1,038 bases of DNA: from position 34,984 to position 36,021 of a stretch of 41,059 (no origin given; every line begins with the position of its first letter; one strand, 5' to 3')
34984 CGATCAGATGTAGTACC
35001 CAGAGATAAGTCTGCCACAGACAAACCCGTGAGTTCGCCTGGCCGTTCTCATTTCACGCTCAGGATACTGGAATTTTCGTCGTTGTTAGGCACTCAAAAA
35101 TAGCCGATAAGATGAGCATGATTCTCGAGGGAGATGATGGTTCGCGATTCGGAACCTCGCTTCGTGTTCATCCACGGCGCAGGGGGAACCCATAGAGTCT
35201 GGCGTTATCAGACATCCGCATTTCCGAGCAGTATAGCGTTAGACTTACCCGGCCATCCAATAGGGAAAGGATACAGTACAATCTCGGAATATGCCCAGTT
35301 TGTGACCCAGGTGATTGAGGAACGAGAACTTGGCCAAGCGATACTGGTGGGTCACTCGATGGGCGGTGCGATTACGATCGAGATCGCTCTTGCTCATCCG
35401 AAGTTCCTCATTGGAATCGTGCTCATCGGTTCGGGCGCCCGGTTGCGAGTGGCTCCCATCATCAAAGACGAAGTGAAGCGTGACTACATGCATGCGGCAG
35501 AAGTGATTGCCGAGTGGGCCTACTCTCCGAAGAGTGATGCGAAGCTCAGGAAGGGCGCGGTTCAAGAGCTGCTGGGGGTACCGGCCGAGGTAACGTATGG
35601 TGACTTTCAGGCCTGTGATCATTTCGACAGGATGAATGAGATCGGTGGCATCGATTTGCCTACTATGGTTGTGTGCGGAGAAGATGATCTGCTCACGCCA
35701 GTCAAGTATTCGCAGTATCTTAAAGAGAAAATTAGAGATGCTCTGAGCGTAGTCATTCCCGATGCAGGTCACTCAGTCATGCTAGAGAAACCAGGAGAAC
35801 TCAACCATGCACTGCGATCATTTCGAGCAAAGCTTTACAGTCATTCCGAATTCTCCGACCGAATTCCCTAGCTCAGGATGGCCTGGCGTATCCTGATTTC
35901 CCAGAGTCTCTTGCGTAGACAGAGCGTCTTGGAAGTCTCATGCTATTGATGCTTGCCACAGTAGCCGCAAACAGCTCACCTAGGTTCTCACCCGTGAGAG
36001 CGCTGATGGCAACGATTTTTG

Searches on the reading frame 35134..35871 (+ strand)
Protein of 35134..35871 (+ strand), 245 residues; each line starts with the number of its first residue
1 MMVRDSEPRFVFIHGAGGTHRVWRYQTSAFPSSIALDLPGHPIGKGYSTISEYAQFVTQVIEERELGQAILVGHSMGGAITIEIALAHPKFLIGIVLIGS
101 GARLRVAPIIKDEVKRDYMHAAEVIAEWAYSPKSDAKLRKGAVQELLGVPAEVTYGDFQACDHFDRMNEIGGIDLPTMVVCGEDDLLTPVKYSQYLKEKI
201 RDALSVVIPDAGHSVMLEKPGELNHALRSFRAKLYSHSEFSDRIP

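Call 67: search_protein_families(library=pfam, proteins=[window:35134-35871:+], max_evalue=0.001)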
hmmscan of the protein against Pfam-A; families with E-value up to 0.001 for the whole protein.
window:35134-35871:+ (245 aa): 7 families
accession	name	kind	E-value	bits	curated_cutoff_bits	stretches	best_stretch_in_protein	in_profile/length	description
PF12697.13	Abhydrolase_6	-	9.6e-26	92.2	26.3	1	10-224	1-215/217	Alpha/beta hydrolase family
PF00561.26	Abhydrolase_1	-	2e-22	80.5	25.8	2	8-104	1-103/245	alpha/beta hydrolase fold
PF12146.15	Hydrolase_4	-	1.6e-12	47.7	27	1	51-219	60-238/239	Serine aminopeptidase, S33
PF03096.20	Ndr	-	2.7e-05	23.5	23.3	1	43-99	75-131/283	Ndr family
PF02230.22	Abhydrolase_2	-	8.7e-05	22.9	23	0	50-100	87-138/217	Phospholipase/Carboxylesterase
PF03959.19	FSH1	-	0.00018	21.7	21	0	108-215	149-201/211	Serine hydrolase (FSH1)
PF00975.26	Thioesterase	-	0.00077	20.2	26.4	0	11-86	4-85/226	Thioesterase domain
